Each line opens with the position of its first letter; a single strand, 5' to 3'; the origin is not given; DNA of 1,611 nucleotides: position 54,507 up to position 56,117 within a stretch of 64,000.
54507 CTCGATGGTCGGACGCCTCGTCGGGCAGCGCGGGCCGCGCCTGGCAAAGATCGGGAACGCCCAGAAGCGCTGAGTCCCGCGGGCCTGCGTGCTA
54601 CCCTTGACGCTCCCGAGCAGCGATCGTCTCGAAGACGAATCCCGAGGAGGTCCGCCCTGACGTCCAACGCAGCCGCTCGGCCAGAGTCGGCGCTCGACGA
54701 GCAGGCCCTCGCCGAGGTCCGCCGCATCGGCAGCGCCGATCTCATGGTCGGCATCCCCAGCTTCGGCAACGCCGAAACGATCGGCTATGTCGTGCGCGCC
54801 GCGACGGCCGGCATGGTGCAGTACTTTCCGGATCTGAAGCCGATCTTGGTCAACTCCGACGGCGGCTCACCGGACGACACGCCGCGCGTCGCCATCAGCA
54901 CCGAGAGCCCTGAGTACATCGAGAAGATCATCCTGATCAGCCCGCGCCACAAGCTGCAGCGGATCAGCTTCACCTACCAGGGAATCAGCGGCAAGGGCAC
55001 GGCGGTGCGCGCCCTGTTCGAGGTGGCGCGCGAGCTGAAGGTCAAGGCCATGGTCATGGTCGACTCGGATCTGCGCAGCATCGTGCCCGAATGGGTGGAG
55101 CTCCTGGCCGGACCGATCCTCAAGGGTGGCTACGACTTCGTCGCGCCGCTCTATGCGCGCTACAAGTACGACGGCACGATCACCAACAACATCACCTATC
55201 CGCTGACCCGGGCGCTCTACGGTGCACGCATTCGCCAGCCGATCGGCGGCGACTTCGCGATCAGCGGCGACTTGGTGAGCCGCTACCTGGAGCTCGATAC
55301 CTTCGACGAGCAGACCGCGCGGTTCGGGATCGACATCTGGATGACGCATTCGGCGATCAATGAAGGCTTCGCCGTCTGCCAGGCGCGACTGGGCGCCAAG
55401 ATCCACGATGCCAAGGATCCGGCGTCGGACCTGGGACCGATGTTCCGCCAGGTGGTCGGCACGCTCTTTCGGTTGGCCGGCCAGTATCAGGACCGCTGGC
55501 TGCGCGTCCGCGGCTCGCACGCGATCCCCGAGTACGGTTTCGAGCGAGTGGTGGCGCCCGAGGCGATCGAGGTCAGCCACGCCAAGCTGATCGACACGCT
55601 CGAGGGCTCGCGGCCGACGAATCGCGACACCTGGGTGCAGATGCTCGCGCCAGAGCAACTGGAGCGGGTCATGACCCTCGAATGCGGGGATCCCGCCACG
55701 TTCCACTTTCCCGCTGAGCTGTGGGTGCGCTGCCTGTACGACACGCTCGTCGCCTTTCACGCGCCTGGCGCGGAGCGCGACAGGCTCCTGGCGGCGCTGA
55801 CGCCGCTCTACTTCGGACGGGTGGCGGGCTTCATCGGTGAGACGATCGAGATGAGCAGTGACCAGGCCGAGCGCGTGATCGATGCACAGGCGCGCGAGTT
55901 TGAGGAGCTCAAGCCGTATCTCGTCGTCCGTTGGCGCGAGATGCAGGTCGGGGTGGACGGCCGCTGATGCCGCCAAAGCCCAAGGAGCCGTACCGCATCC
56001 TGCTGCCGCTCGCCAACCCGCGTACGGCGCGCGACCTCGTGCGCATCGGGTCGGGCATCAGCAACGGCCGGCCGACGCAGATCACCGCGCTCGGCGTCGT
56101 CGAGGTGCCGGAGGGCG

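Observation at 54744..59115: Compatible-solute cluster: GT78-like synthase, USP-GpgS fusion and glycerate kinase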

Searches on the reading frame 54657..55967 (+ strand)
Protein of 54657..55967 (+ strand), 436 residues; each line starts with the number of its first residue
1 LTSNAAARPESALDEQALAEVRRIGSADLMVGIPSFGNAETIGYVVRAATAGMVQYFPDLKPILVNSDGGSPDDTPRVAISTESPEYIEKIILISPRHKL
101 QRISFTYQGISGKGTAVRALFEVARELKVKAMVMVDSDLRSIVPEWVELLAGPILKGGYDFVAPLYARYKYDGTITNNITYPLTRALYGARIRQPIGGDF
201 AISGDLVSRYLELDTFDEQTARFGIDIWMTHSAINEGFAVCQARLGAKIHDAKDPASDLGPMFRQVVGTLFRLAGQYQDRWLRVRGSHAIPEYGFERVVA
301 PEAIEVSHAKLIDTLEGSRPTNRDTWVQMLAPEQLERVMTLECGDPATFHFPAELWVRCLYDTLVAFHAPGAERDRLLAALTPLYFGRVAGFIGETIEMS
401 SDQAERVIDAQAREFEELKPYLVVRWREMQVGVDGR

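Call 7: search_protein_families(library=pfam, proteins=[window:54657-55967:+], max_evalue=0.01)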
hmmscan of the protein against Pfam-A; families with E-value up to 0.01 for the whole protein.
window:54657-55967:+ (436 aa): 1 family
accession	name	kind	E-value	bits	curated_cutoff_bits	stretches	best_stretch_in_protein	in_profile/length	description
PF00535.33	Glycos_transf_2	-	0.0029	18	23.3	1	31-178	2-127/168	Glycosyl transferase family 2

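Call 8: search_protein_families(library=ncbifam, proteins=[window:54657-55967:+], max_evalue=0.01)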
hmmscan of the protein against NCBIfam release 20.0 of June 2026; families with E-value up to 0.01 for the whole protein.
window:54657-55967:+ (436 aa): 1 family
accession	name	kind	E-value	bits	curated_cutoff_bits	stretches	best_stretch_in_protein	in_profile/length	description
NF010496.0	PRK13915.1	equivalog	1e-13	51.1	262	1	17-277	23-271/307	glucosyl-3-phosphoglycerate synthase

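Call 9: search_solved_structures(query=window:54657-55967:+, max_evalue=1, show_alignments=2)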
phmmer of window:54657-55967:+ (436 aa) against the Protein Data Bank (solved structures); distinct sequences matched with E-value up to 1: 6.
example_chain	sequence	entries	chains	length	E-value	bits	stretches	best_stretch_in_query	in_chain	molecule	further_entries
7pdo_A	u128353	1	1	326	7.1e-07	31.8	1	2-275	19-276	Glucosyl-3-phosphoglycerate synthase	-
7p5l_A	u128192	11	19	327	7.4e-07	31.7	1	2-275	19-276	Glucosyl-3-phosphoglycerate synthase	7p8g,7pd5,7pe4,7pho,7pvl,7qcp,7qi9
3ckj_A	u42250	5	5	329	1.6e-06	30.6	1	28-275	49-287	Putative uncharacterized protein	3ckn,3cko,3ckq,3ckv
4y6n_A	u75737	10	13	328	2e-05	27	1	111-275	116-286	Glucosyl-3-phosphoglycerate synthase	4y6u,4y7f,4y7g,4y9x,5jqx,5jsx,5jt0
3e25_A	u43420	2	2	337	2.2e-05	26.8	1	112-275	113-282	Putative uncharacterized protein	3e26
4ddz_A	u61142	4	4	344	2.4e-05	26.7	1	112-275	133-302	GLUCOSYL-3-PHOSPHOGLYCERATE SYNTHASE (GpgS) | Glucosyl-3-phosphoglycerate synthase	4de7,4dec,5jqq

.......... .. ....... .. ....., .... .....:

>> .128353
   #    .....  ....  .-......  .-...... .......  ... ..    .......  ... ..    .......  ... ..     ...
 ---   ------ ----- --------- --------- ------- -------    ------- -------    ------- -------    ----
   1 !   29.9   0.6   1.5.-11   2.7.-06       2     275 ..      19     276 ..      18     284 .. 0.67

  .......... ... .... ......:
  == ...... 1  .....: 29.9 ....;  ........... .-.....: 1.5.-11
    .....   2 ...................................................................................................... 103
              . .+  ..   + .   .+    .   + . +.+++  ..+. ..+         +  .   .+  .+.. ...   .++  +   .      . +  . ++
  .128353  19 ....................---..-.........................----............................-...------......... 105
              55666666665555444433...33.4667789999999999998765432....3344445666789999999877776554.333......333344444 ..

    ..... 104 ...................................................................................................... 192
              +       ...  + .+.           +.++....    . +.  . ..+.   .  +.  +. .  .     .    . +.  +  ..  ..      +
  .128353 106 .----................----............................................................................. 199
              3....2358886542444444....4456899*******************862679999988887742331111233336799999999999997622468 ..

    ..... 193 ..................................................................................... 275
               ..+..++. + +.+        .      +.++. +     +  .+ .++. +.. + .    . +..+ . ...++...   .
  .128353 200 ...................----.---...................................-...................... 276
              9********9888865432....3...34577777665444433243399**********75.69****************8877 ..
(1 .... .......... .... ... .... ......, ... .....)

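Call 11: find_homologous_proteins(query=window:54657-55967:+)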
Query window:54657-55967:+ (436 aa): 8000 proteins with E <= 0.001 among 8000 candidates; the best 120 are listed.
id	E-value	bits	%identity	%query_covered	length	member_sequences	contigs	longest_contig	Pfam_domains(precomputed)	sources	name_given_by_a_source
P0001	1.5e-261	886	90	99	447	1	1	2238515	-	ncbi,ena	-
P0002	1.5e-260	882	88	100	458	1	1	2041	-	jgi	jgi:glycosyltransferase involved in cell wall biosynthesis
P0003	8.2e-258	873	88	99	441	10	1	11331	-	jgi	jgi:hypothetical protein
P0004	1.0e-256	870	92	94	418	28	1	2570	-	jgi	jgi:hypothetical protein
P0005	5.9e-255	864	85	100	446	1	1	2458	-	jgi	jgi:glycosyltransferase involved in cell wall biosynthesis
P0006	2.5e-254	862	93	92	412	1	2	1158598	-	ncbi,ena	-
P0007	2.9e-254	862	85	100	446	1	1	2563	-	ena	-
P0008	2.9e-254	862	85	100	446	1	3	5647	-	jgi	-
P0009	3.5e-254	861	87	99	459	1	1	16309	-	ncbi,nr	ncbi:MAG TPA: glycosyl transferase family 2 [Candidatus Limnocylindria bacterium]|nr:glycosyl transf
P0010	3.7e-254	861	87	99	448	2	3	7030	-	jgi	jgi:glycosyltransferase involved in cell wall biosynthesis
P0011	7.0e-253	857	86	100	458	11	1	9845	-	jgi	jgi:hypothetical protein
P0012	2.0e-252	856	85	100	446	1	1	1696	-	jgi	-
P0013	2.8e-252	855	85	100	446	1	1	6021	-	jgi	-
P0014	1.4e-251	853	85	100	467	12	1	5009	-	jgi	jgi:glycosyltransferase involved in cell wall biosynthesis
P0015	1.5e-251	853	90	93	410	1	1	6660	-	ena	-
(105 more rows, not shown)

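Call 31: find_related_loci(query=A2, collection=genome_contigs, flank=6000)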
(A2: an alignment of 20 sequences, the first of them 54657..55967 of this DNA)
Query A2 (436 aa) in genome_contigs; peptide patterns used: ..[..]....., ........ (x = any residue, [..] = any of these).
584 stretches matched a pattern; 549 encode a relative of the query (tblastn E <= 1e-3); the best 80 are kept; 80 distinct loci.
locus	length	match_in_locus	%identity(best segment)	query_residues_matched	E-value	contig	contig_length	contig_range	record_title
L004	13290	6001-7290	93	1-430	0e+0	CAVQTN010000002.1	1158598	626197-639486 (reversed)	MAG: uncultured Chloroflexia bacterium isolate MFD07737.bin.1.43 genome assembly, contig: contig_13420, whole genome sho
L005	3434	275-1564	92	1-430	0e+0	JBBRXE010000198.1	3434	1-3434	MAG: Candidatus Limnocylindria bacterium isolate La4_metabat2.166 La4_metabat2.166_K_582176_L_3434_cov_64.2226, whole ge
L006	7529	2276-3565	92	1-430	0e+0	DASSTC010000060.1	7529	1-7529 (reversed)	MAG TPA_asm: Candidatus Limnocylindria bacterium isolate SMAG_U531 k141_847698, whole genome shotgun sequence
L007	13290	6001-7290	90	1-430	0e+0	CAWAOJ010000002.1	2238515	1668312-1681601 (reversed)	MAG: uncultured Chloroflexia bacterium isolate MFD01721.bin.1.375 genome assembly, contig: contig_2995, whole genome sho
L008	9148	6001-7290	88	1-430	0e+0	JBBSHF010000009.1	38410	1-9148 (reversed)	MAG: Candidatus Limnocylindria bacterium isolate LS2_sbin.60 LS2_sbin.60_K_563052_L_38410_cov_37.0134, whole genome shot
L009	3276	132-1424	87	1-430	0e+0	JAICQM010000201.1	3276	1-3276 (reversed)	MAG: Chloroflexota bacterium isolate TY_HY_2_bin.42 k141_4053145_length_3276_cov_25.8781, whole genome shotgun sequence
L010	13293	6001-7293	87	1-430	0e+0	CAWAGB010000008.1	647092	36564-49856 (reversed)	MAG: uncultured Chloroflexia bacterium isolate MFD02581.bin.1.187 genome assembly, contig: contig_80394, whole genome sh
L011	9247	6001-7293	87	1-430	0e+0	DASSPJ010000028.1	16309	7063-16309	MAG TPA_asm: Candidatus Limnocylindria bacterium isolate SMAG_U1275 k141_952502, whole genome shotgun sequence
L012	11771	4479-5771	88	1-430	0e+0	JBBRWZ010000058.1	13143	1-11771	MAG: Candidatus Limnocylindria bacterium isolate La4_metabat2.125 La4_metabat2.125_K_1322009_L_13143_cov_13.1817, whole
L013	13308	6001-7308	87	1-435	0e+0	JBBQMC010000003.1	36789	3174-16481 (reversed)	MAG: Candidatus Limnocylindria bacterium isolate Co_metawrap_446 Cmw_446_k141_4752801_length_36789_cov_8.0000, whole gen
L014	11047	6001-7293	85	1-430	0e+0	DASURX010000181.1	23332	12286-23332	MAG TPA_asm: Candidatus Limnocylindria bacterium isolate SMAG_U1718 k141_1063484, whole genome shotgun sequence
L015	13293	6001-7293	85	1-430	0e+0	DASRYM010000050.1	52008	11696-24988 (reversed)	MAG TPA_asm: Candidatus Zixiibacteriota bacterium isolate SMAG_U13342 k141_54506, whole genome shotgun sequence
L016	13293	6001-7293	87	1-430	0e+0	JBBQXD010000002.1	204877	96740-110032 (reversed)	MAG: Candidatus Limnocylindria bacterium isolate Co_metawrap_2094 Cmw_2094_k141_19871966_length_204877_cov_13.9997, whol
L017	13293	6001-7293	87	1-430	0e+0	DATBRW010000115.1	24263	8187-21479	MAG TPA_asm: Candidatus Limnocylindria bacterium isolate SMAG_U4139 k141_2844451, whole genome shotgun sequence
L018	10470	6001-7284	85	1-428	0e+0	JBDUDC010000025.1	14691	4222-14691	MAG: Chloroflexota bacterium isolate cluster4_bin.61 NODE_9030_length_14691_cov_19.994944, whole genome shotgun sequence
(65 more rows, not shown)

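Call 35: predict_structure(alignment_id=A2)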
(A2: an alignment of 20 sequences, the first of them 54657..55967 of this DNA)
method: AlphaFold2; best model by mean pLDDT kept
length: 436 residues; sequences in the alignment: 20
mean_pLDDT: 46.7   pTM: 0.47
mean pLDDT of the five models: 46.7, 46.4, 45.4, 45.1, 42.3
residues with pLDDT >= 90: 32; 70-90: 70; 50-70: 48; < 50: 286
segments of 3 or more residues with pLDDT < 50: 1-14, 16-258, 279-305
pLDDT, mean of each block of 10 residues (from residue 1): 30 43 33 25 21 23 28 38 38 34 39 42 40 28 27 24 25 24 25 21 28 32 27 33 31 42 57 55 27 24 51 86 94 95 85 88 88 89 81 71 61 70 82 58
secondary structure, 60 per line:
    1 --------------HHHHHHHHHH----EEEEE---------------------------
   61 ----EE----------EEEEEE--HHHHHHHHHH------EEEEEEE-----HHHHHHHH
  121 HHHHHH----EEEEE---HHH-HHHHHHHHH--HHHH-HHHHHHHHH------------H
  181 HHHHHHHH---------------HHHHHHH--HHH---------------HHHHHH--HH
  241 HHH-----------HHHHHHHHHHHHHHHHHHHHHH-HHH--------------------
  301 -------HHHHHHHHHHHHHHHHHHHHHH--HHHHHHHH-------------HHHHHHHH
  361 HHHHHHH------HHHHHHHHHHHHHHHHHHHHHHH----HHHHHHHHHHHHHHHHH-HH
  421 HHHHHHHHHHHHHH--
elements in order: H15-24 E29-33 E77-82 H85-94 E101-107 H113-126 E131-135 H143-151 H154-157 H159-167 H180-188 H204-210 H231-236 H239-243 H255-276 H308-329 H332-339 H353-367 H374-396 H401-417 H419-434

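Call 39: search_solved_structures(query=A2, max_evalue=10)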
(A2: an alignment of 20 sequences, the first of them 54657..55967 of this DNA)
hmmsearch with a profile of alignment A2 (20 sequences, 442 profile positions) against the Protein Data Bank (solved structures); distinct sequences matched with E-value up to 10: 7.
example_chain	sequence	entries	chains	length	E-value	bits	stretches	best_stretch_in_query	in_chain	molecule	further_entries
3ckj_A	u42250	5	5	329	4.3e-06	29.1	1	117-279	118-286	Putative uncharacterized protein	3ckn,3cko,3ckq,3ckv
7pdo_A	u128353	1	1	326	2.6e-05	26.5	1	136-280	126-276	Glucosyl-3-phosphoglycerate synthase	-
7p5l_A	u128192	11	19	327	2.6e-05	26.5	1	136-280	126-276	Glucosyl-3-phosphoglycerate synthase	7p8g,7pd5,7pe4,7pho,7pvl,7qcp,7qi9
4y6n_A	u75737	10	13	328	0.00035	22.8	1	135-279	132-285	Glucosyl-3-phosphoglycerate synthase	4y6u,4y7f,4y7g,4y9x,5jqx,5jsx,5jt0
3e25_A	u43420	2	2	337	0.00037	22.7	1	135-279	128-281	Putative uncharacterized protein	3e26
4ddz_A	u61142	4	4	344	0.0004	22.6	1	135-279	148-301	GLUCOSYL-3-PHOSPHOGLYCERATE SYNTHASE (GpgS) | Glucosyl-3-phosphoglycerate synthase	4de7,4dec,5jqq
4nv0_A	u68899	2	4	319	1.3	11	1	28-74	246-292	7-methylguanosine phosphate-specific 5'-nucleotidase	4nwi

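Call 50: search_protein_families(library=pfam, proteins=[window:54657-55967:+], max_evalue=1)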
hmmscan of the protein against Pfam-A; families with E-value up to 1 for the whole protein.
window:54657-55967:+ (436 aa): 1 family
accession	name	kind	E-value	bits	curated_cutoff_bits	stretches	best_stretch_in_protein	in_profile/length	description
PF00535.33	Glycos_transf_2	-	0.0029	18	23.3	1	31-178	2-127/168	Glycosyl transferase family 2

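Call 60: search_protein_families(library=pfam, alignment_id=A4, max_evalue=0.01)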
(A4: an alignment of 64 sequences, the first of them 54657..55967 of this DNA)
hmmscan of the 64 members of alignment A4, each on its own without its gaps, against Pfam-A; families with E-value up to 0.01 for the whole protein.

A. member 1, window:54657-55967:+ (436 aa): 1 family
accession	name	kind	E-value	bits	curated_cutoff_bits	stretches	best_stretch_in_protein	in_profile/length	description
PF00535.33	Glycos_transf_2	-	0.0029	18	23.3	1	31-178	2-127/168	Glycosyl transferase family 2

B. families by the number of members that match (of 64 scanned): 2 families
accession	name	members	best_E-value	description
PF00535.33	Glycos_transf_2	63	3.5e-10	Glycosyl transferase family 2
PF21969.2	MGS_GT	37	2.7e-09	Mannosylglycerate synthase, GT domain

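Call 61: predict_structure(alignment_id=A4)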
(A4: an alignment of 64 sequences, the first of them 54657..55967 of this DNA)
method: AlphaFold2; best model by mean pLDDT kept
length: 436 residues; sequences in the alignment: 64
mean_pLDDT: 85.7   pTM: 0.86
mean pLDDT of the five models: 85.7, 84.7, 84.2, 82.8, 81.5
residues with pLDDT >= 90: 227; 70-90: 146; 50-70: 53; < 50: 10
segments of 3 or more residues with pLDDT < 50: 1-7
pLDDT, mean of each block of 10 residues (from residue 1): 48 88 94 88 90 92 91 84 60 69 81 83 96 89 91 96 79 77 95 84 95 76 80 93 81 65 88 93 93 72 69 92 96 97 88 96 97 95 93 84 85 96 96 69
secondary structure, 60 per line:
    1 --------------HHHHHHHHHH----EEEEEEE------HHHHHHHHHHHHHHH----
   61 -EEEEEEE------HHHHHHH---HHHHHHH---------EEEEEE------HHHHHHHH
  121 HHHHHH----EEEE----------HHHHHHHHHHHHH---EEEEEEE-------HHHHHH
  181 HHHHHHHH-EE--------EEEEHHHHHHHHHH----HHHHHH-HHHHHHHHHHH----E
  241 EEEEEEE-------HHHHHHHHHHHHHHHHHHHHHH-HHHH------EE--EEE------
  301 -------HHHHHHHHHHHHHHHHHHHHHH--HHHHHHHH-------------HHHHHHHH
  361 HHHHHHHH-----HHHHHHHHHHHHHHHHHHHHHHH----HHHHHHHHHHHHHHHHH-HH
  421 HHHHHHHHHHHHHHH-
elements in order: H15-24 E29-35 H42-56 E62-68 H75-81 H85-91 E101-106 H113-126 E131-134 H145-157 E161-167 H175-188 E200-203 H204-213 H218-223 H225-235 E240-247 H255-276 H278-281 E292-294 H308-329 H332-339 H353-368 H374-396 H401-417 H419-435
